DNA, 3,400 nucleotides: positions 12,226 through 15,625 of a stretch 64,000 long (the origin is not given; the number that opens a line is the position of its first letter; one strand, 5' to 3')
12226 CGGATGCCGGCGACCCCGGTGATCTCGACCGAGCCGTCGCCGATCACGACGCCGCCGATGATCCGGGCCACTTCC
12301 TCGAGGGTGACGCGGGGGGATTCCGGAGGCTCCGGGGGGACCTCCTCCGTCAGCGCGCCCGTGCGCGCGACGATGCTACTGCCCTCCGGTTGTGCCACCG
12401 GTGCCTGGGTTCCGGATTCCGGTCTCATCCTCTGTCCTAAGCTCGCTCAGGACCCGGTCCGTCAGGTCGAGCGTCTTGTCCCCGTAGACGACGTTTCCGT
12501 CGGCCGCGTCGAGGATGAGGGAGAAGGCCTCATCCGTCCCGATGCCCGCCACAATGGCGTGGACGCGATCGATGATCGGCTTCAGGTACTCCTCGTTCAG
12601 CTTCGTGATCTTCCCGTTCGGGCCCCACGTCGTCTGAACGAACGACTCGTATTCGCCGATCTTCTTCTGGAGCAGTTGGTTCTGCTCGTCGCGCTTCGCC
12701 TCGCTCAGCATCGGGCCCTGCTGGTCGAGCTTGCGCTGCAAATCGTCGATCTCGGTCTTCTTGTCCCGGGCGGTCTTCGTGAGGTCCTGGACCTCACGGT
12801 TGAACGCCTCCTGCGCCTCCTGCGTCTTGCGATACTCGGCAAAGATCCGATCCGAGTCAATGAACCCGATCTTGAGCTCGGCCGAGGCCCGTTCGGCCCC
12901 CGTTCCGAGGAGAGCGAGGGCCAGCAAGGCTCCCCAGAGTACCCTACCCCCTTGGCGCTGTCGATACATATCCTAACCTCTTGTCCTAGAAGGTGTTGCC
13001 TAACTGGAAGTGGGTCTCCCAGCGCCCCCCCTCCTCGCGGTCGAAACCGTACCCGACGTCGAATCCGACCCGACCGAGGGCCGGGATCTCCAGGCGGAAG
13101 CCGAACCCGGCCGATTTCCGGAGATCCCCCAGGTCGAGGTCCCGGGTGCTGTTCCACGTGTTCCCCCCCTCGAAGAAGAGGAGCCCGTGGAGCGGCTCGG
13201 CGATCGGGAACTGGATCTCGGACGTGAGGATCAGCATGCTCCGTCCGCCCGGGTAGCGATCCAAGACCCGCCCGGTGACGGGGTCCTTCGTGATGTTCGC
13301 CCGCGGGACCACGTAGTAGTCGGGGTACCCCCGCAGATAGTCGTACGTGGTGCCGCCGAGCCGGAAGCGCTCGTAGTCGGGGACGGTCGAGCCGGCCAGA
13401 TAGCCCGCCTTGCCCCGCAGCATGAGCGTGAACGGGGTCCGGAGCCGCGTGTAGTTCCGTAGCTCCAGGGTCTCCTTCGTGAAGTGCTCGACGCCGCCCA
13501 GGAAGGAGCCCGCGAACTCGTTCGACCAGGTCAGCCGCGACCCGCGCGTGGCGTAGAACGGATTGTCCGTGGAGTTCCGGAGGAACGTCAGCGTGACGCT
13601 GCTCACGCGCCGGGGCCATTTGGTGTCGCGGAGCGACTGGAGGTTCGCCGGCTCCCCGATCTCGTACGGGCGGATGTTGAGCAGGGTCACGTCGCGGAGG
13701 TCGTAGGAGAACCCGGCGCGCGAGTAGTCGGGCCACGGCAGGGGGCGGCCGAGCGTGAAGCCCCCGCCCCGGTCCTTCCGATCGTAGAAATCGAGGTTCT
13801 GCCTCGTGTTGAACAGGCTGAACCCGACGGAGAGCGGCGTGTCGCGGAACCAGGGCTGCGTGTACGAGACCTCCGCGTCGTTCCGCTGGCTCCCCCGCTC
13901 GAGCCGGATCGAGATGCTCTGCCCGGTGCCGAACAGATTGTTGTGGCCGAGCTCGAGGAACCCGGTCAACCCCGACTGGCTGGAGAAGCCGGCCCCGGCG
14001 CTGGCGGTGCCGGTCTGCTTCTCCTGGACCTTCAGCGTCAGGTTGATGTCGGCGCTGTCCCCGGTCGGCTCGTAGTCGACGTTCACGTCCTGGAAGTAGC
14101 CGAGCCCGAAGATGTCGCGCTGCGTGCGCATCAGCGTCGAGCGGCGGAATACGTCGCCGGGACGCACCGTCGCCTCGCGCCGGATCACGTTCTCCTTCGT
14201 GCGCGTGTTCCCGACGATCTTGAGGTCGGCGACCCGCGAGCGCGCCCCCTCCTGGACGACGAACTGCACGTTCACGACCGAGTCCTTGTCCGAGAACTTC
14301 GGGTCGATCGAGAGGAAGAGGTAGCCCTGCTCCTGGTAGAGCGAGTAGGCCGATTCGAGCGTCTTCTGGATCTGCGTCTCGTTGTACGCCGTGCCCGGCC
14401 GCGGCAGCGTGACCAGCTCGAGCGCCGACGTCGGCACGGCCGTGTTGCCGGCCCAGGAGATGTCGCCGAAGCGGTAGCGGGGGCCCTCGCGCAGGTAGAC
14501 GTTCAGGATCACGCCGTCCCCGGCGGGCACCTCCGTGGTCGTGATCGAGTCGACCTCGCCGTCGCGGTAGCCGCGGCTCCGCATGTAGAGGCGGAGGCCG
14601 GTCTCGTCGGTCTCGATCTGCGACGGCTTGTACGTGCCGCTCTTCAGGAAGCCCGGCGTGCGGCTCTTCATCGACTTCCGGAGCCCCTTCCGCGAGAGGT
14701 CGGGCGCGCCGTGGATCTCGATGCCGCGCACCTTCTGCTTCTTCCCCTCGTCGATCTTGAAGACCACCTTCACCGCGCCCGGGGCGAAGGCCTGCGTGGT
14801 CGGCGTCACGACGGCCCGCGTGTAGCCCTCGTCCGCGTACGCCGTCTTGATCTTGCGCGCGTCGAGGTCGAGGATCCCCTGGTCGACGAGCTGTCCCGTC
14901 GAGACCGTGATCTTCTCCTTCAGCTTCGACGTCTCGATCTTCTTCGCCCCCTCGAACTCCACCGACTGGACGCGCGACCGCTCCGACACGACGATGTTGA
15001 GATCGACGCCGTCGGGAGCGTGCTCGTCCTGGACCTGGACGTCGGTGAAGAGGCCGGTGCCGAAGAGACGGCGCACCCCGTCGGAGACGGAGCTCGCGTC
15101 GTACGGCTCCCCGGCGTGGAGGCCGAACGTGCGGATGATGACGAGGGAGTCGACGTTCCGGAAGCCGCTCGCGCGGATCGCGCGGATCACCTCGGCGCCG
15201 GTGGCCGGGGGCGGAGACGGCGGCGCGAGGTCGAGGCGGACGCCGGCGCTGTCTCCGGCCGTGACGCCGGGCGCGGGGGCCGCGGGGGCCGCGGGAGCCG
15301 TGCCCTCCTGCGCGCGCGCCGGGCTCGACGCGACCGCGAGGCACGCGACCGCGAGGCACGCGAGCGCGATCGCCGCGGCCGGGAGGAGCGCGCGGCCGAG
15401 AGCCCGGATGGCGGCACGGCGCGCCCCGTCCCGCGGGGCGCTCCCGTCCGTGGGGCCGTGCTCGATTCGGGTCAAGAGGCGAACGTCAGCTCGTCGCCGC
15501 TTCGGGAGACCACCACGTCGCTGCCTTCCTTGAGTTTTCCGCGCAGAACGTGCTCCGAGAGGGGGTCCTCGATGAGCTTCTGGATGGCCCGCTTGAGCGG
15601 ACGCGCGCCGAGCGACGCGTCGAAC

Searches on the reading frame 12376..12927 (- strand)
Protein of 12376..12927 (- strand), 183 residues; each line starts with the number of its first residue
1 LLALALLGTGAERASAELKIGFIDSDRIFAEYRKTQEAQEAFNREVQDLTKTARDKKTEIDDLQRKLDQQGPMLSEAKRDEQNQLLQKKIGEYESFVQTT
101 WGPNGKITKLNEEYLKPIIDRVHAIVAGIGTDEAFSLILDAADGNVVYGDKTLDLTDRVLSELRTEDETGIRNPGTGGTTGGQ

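Call 11: search_protein_families(library=pfam, proteins=[window:12376-12927:-], max_evalue=0.00001)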
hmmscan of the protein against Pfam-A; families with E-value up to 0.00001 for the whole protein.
window:12376-12927:- (183 aa): 1 family
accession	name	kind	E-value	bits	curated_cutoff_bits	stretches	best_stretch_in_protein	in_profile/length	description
PF03938.19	OmpH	-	9.1e-28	97.7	32.4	1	19-163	1-141/141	Outer membrane protein (OmpH-like)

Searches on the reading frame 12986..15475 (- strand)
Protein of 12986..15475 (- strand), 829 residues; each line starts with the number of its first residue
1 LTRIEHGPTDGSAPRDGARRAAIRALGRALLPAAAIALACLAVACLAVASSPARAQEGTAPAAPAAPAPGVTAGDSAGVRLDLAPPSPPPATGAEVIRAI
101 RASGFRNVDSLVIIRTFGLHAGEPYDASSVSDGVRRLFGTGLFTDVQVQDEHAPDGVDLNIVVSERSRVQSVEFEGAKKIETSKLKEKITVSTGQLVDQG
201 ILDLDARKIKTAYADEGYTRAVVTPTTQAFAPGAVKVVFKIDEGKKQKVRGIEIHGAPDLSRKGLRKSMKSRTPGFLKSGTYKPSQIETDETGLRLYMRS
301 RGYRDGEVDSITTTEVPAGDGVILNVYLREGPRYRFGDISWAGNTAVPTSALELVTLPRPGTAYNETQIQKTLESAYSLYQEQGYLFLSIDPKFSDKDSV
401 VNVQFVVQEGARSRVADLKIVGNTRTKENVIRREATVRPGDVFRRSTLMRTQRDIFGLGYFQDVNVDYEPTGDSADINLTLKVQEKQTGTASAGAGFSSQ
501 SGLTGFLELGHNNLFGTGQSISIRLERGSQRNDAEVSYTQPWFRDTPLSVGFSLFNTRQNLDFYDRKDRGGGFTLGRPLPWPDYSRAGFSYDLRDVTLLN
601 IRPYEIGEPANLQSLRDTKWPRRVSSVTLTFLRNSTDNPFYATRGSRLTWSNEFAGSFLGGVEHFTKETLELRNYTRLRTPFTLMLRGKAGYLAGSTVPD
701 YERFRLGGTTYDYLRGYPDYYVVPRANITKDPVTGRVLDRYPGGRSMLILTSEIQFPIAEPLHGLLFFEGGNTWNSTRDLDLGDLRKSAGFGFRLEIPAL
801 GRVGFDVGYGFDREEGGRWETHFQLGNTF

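Call 11: search_protein_families(library=pfam, proteins=[window:12986-15475:-], max_evalue=0.00001)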
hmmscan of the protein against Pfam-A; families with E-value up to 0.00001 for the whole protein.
window:12986-15475:- (829 aa): 3 families
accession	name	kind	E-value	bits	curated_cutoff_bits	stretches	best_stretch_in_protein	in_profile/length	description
PF07244.20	POTRA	-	9.5e-55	183.7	21.3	4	168-244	2-79/79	Surface antigen variable number repeat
PF01103.29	Omp85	-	8e-48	164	24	1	513-829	1-325/325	Omp85 superfamily domain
PF08479.16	POTRA_2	-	2.3e-09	37.4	24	0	169-237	3-71/76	POTRA domain, ShlB-type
